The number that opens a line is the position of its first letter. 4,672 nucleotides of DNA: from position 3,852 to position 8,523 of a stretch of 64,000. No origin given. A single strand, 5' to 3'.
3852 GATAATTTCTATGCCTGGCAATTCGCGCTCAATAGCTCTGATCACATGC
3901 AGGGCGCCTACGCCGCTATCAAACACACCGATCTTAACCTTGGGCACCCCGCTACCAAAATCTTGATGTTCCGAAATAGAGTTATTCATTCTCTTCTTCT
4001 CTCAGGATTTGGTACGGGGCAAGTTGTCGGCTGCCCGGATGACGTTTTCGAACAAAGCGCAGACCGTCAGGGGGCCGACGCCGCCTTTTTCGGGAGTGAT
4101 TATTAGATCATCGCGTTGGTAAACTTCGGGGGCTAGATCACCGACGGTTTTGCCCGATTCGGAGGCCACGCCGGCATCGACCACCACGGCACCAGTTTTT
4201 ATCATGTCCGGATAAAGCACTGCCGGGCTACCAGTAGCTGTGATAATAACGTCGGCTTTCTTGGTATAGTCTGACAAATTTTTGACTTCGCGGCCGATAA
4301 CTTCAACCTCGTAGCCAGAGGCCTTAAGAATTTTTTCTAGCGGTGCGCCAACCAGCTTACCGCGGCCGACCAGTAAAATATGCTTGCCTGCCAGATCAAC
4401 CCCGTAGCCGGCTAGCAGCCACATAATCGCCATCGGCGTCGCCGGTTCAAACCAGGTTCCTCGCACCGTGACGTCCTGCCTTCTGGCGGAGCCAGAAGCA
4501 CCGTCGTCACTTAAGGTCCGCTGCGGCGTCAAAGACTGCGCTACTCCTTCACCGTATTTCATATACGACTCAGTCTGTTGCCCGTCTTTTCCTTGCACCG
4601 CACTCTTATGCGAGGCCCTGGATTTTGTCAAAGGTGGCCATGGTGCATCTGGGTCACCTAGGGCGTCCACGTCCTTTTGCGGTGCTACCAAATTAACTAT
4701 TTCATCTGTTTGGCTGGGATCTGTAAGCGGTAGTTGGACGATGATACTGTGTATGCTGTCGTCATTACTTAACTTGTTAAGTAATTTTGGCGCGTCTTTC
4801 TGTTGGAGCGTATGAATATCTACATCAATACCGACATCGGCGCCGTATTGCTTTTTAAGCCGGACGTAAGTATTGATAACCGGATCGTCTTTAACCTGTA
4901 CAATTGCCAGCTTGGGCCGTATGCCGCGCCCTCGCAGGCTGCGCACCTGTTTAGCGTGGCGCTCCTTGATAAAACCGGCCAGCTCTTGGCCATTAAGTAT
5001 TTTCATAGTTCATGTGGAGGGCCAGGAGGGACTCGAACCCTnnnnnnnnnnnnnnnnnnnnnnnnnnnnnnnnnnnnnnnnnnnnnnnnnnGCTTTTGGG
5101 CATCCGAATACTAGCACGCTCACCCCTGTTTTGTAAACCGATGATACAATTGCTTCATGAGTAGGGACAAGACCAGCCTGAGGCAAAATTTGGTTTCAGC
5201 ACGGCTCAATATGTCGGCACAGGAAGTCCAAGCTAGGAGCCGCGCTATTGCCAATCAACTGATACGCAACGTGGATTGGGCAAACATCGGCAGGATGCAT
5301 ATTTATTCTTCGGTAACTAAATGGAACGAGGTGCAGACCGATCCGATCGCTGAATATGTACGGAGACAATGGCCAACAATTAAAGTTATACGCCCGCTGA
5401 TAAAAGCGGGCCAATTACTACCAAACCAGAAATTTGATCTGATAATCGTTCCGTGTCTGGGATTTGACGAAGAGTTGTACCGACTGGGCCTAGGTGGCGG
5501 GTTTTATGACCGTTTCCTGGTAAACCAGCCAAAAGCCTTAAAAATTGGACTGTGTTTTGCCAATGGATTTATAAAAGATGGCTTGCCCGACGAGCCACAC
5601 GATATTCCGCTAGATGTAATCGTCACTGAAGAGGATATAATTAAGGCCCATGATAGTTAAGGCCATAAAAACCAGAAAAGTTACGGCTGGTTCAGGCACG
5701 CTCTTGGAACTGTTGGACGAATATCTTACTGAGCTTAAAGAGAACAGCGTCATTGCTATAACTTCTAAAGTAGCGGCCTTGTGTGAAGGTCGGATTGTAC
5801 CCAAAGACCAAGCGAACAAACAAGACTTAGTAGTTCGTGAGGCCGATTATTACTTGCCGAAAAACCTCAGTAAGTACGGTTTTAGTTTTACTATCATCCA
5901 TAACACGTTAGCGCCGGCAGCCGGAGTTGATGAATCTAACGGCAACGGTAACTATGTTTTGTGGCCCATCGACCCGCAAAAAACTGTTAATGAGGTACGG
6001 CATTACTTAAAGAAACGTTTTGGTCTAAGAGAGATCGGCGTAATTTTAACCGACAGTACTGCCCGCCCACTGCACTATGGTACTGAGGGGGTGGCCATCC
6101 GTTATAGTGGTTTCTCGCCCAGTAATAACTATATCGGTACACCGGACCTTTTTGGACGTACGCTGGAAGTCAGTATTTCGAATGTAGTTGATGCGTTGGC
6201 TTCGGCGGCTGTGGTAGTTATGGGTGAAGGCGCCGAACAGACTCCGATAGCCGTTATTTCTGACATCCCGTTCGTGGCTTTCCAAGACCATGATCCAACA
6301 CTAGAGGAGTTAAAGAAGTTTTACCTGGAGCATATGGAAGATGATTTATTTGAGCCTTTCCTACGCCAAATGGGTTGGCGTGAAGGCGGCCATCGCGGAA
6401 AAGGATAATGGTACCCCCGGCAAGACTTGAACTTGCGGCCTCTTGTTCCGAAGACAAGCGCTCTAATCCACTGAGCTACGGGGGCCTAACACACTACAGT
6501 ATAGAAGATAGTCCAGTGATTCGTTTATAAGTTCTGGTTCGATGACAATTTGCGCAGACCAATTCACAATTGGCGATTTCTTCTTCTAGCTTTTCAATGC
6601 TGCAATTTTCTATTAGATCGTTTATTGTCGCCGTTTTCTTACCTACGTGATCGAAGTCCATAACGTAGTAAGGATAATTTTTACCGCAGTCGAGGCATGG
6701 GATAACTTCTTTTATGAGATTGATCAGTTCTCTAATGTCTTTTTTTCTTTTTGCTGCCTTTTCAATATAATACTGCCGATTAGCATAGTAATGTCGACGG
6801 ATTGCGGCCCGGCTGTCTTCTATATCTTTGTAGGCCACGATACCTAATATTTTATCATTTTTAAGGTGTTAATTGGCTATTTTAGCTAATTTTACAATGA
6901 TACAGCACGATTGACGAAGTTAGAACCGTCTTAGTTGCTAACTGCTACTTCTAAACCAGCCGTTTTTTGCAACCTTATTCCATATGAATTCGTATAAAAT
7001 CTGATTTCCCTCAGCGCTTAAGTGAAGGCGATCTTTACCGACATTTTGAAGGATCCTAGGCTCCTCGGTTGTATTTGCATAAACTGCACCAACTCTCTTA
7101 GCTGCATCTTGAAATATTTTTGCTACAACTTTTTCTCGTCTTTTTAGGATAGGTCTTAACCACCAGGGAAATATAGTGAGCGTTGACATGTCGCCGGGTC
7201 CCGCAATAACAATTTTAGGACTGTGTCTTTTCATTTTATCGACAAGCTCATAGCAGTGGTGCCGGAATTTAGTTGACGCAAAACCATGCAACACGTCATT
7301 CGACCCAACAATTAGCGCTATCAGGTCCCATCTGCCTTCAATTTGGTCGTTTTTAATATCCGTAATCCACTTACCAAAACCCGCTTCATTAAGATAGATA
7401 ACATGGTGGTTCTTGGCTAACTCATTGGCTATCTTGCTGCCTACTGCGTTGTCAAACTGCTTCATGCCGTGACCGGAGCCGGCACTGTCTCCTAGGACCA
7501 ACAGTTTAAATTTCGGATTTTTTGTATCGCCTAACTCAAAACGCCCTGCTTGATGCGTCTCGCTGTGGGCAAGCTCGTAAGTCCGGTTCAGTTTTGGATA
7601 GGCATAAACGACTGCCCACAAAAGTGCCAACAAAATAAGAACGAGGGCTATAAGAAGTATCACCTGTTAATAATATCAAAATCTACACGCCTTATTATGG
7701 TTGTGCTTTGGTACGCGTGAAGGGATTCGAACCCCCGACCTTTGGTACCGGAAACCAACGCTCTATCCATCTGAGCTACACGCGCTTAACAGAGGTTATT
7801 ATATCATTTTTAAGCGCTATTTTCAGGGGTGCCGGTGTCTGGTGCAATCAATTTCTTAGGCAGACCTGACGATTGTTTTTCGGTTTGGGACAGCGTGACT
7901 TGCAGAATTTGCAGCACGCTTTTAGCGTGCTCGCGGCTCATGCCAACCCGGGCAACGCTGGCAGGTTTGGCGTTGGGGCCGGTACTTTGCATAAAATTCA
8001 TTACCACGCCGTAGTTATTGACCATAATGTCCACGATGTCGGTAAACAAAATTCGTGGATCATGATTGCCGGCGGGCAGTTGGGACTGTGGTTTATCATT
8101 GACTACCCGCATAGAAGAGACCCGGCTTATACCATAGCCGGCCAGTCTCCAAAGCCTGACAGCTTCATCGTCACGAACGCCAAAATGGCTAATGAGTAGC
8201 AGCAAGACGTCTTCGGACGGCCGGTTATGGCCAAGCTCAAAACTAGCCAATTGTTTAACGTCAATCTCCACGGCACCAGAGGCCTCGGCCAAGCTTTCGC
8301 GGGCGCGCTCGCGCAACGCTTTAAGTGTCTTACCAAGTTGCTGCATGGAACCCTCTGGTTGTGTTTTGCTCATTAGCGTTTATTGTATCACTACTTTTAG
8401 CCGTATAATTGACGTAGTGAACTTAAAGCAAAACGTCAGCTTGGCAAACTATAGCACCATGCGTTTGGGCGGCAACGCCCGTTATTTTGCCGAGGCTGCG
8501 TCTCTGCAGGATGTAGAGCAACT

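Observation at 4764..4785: The same nucleotide string is written into three unrelated enzymes (FolD, TsaB, S51 peptidase; variant in Dus) as L-N-K-L-S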

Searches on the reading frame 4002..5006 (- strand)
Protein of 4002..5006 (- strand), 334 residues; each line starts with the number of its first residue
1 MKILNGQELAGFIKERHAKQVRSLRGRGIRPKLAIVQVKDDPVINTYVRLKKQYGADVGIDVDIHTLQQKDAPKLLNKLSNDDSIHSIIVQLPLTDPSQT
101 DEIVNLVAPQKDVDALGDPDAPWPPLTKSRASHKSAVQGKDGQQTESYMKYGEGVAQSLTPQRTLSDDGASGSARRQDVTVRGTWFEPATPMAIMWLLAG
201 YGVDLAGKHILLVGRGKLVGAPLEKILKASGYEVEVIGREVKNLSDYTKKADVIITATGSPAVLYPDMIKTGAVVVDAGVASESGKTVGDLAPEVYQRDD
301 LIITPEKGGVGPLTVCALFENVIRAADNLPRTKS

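Call 6: search_protein_families(library=pfam, proteins=[window:4002-5006:-])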
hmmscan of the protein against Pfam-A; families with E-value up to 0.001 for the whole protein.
window:4002-5006:- (334 aa): 2 families
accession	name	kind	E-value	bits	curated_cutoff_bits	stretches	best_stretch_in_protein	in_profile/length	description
PF02882.25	THF_DHG_CYH_C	-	2.7e-39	134.5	27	1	184-327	13-157/160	Tetrahydrofolate dehydrogenase/cyclohydrolase, NAD(P)-binding domain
PF00763.28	THF_DHG_CYH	-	2.4e-24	86.2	32.8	1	4-114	1-115/115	Tetrahydrofolate dehydrogenase/cyclohydrolase, catalytic domain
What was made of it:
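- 4002..5006 (-): folD, host gene of copy 1. The motif covers codons 75-81. Pfam THF_DHG_CYH and THF_DHG_CYH_C (call 6).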

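Call 19: find_homologous_proteins(query=window:4002-5006:-, max_evalue=1e-30)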
Query window:4002-5006:- (334 aa): 7989 proteins with E <= 1e-30 among 8000 candidates; the best 120 are listed.
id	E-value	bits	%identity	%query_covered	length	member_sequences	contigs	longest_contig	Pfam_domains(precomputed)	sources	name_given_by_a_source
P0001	4.5e-216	734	100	100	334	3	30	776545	PF02882.26,PF00763.29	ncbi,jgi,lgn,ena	ncbi:MAG: bifunctional 5,10-methylenetetrahydrofolate dehydrogenase/5,10-methenyltetrahydrofolate cy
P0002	7.5e-149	513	72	98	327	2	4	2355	PF02882.26,PF00763.29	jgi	jgi:methylenetetrahydrofolate dehydrogenase (NADP+)/methenyltetrahydrofolate cyclohydrolase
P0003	1.3e-148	513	73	98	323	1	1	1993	PF02882.26,PF00763.29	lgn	-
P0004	1.6e-147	509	72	98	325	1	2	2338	PF02882.26,PF00763.29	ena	-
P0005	1.4e-145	503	72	98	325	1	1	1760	PF02882.26,PF00763.29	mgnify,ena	mgnify:CR=1 FL=1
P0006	5.0e-145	501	69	98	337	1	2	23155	PF02882.26,PF00763.29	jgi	jgi:methylenetetrahydrofolate dehydrogenase (NADP+)/methenyltetrahydrofolate cyclohydrolase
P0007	1.5e-143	496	72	98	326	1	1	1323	PF02882.26,PF00763.29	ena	-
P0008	7.7e-140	484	69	99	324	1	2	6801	PF02882.26,PF00763.29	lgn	-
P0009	9.7e-137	474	69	98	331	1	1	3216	PF02882.26,PF00763.29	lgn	-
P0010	1.5e-136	473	68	98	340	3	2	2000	PF02882.26,PF00763.29,PF01488.27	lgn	-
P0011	2.0e-135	469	68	98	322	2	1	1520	PF02882.26,PF00763.29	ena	-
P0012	2.5e-135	469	82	49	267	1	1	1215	PF02882.26,PF00763.29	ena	-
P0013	9.1e-133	460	66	97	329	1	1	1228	PF02882.26,PF00763.29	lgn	-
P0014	3.8e-132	458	68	98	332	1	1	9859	PF02882.26,PF00763.29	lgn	-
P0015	3.0e-131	455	66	98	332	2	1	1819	PF02882.26,PF00763.29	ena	-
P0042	1.6e-125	437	59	98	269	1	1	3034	PF02882.26,PF00763.29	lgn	-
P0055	1.9e-124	433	77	46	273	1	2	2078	PF02882.26,PF00763.29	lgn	-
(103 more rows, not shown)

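Call 22: find_related_loci(query=A1, collection=metagenome_contigs, flank=4000)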
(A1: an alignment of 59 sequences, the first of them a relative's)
Query A1 (334 aa) in metagenome_contigs; peptide patterns used: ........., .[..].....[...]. (x = any residue, [..] = any of these).
600 stretches matched a pattern (row limit reached: there are more); 552 encode a relative of the query (tblastn E <= 1e-3); the best 80 are kept; 80 distinct loci.
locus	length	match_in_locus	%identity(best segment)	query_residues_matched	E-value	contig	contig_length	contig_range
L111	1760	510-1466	72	1-326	7e-167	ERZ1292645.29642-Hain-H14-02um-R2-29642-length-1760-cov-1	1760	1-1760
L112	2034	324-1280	71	1-326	7e-161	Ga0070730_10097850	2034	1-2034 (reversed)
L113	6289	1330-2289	65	1-326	1e-134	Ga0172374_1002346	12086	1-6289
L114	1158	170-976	77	75-334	6e-138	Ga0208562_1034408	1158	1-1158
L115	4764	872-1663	61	1-328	2e-118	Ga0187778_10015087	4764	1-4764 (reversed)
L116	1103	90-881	60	1-328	1e-125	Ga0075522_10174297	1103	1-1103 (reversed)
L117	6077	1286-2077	58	1-328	4e-110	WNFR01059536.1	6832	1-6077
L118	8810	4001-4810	57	1-334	1e-106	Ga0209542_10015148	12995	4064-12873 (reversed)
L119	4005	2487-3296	55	1-334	3e-107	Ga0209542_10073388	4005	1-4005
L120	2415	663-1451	57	1-327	2e-110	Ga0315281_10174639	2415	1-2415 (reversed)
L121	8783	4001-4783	56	1-325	3e-105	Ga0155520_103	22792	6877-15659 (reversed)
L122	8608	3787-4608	55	1-334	4e-104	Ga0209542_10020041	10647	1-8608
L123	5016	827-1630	53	1-331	7e-104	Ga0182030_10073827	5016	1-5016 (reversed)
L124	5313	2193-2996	54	1-331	5e-103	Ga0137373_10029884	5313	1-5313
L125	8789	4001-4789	55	1-326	8e-103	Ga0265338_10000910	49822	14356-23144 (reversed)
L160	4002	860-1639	50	2-328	3e-92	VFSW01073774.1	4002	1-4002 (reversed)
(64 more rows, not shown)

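Call 53: search_solved_structures(query=window:4002-5006:-, show_alignments=1, max_evalue=1e-20)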
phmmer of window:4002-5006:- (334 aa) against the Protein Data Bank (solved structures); distinct sequences matched with E-value up to 1e-20: 26.
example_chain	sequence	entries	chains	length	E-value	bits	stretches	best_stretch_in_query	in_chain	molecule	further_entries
3p2o_A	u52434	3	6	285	5.5e-47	163.7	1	185-328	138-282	Bifunctional protein folD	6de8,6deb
3l07_A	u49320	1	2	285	5.1e-42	147.4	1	186-330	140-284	Bifunctional protein folD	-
1a4i_A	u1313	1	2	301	1.6e-39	139.2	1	185-327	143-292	METHYLENETETRAHYDROFOLATE DEHYDROGENASE / METHENYLTETRAHYDROFOLATE CYCLOHYDROLASE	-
1dia_A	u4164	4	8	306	1.7e-39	139.2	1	185-327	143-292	METHYLENETETRAHYDROFOLATE DEHYDROGENASE/CYCLOHYDROLASE | METHYLENETETRAHYDROFOLATE DEHYDROGENASE / CYCLOHYDROLASE | Methylenetetrahydrofolate dehydrogenase cycl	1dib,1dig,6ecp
9ise_A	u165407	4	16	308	1.7e-39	139.1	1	185-327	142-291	C-1-tetrahydrofolate synthase, cytoplasmic, N-terminally processed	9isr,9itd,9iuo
9isl_A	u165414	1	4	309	1.7e-39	139.1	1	185-327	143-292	C-1-tetrahydrofolate synthase, cytoplasmic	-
6ecq_A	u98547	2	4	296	1.9e-39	138.9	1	185-327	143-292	METHYLENETETRAHYDROFOLATE DEHYDROGENASE CYCLOHYDROLASE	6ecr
4a5o_A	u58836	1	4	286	2.5e-37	132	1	185-329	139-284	BIFUNCTIONAL PROTEIN FOLD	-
6ape_A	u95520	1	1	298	3.2e-37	131.7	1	185-327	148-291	Bifunctional protein FolD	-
6v6y_A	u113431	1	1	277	1.4e-36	129.5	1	184-326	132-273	Bifunctional protein FolD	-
1b0a_A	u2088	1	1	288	1.3e-35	126.3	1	183-326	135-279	PROTEIN (FOLD BIFUNCTIONAL PROTEIN)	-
5o22_A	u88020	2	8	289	1.4e-35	126.3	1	183-326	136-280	Bifunctional protein FolD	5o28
5o2a_A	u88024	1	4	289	6.4e-35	124.1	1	183-326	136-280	Bifunctional protein FolD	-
3ngl_A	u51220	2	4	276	2.8e-32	115.4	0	183-327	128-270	Bifunctional protein folD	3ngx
5zf1_A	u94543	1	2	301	3e-32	115.3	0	187-328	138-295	5,10-methylenetetrahydrofolate dehydrogenase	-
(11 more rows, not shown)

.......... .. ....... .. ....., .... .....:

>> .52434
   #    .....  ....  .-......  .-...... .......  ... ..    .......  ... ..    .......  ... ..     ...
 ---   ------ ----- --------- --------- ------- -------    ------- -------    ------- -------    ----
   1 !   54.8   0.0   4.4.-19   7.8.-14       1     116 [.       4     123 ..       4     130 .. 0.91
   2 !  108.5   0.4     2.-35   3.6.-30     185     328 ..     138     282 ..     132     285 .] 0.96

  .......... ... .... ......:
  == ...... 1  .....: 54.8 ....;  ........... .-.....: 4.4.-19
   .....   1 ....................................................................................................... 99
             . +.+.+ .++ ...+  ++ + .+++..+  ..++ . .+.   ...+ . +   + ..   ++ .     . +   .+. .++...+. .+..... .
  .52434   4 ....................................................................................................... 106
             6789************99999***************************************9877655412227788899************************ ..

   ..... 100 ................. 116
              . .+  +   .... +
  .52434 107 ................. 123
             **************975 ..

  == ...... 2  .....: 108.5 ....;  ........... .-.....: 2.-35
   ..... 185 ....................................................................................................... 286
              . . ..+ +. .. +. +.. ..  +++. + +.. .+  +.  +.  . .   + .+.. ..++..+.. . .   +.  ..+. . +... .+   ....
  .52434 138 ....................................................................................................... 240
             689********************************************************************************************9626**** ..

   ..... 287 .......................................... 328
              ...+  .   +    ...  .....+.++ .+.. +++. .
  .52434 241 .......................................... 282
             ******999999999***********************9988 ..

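Call 73: find_encoding_contigs(protein=P0042, flank=1000, max_places=1)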
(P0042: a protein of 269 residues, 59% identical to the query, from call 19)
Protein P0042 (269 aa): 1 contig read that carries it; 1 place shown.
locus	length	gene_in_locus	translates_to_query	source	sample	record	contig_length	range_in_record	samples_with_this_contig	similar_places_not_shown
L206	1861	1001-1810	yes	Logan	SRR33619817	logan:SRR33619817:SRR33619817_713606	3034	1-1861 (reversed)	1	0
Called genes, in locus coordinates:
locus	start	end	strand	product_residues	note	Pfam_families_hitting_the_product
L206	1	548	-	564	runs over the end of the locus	PF01590:GAF (weak), PF13185:GAF_2, PF22922:GAF_NLP (weak), PF00512:HisKA, PF02518:HATPase_c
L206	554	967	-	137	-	-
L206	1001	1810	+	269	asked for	PF00763:THF_DHG_CYH, PF02882:THF_DHG_CYH_C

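Call 74: find_encoding_contigs(protein=P0055, flank=1000, max_places=1)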
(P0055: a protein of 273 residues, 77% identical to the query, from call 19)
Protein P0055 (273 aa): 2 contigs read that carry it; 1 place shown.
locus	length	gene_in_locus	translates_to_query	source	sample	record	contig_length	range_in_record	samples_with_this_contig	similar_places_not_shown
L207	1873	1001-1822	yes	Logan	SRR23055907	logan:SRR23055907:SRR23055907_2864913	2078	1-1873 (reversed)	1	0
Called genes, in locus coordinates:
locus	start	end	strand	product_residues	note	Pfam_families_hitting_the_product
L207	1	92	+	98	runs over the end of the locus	?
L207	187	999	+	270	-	PF12697:Abhydrolase_6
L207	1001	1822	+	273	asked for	PF00763:THF_DHG_CYH, PF02882:THF_DHG_CYH_C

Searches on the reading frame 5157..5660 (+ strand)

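Call 28: search_protein_families(library=pfam, proteins=[window:5157-5660:+], max_evalue=0.00001)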
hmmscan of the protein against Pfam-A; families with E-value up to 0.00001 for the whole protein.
window:5157-5660:+ (167 aa): 1 family
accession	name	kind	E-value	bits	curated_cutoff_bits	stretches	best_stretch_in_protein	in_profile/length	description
PF01812.26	5-FTHF_cyc-lig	-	4.6e-26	92.3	27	1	76-158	101-186/186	5-formyltetrahydrofolate cyclo-ligase family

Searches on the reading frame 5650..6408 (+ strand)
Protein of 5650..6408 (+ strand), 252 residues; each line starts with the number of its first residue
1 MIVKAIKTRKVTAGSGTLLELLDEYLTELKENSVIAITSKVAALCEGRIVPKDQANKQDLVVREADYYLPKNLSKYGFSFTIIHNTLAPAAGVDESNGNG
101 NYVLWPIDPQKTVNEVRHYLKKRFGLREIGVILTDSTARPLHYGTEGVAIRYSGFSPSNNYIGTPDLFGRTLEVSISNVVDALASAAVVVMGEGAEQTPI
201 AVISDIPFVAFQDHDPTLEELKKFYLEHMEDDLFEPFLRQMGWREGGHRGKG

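Call 28: search_protein_families(library=pfam, proteins=[window:5650-6408:+], max_evalue=0.00001)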
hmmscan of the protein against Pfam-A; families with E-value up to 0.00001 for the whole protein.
window:5650-6408:+ (252 aa): 1 family
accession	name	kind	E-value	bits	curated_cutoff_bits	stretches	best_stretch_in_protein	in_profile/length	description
PF01996.21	F420_ligase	-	9.3e-33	114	25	1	22-204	21-217/218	F420-0:Gamma-glutamyl ligase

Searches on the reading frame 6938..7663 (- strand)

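Call 28: search_protein_families(library=pfam, proteins=[window:6938-7663:-], max_evalue=0.00001)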
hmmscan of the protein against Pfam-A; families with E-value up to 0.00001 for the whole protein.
window:6938-7663:- (241 aa): 2 families
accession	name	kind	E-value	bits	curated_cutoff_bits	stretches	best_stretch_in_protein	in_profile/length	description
PF13472.12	Lipase_GDSL_2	-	1.4e-12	48.9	32.9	1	56-222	1-178/178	GDSL-like Lipase/Acylhydrolase family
PF00657.28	Lipase_GDSL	-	1.3e-08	35.7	23.6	1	55-225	2-206/208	GDSL-like Lipase/Acylhydrolase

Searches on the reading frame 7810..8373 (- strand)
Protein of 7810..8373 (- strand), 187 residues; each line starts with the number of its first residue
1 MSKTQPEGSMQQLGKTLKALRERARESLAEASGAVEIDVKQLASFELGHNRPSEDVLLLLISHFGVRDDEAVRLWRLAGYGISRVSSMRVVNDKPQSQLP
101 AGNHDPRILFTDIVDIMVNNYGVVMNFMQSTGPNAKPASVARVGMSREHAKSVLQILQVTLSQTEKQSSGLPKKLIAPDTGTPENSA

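Call 28: search_protein_families(library=pfam, proteins=[window:7810-8373:-], max_evalue=0.00001)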
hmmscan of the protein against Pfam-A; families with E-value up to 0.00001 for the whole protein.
window:7810-8373:- (187 aa): 1 family
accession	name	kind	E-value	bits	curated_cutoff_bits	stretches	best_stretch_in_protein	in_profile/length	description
PF13560.12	HTH_31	-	4.3e-08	33.8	27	1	12-72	1-62/64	Helix-turn-helix domain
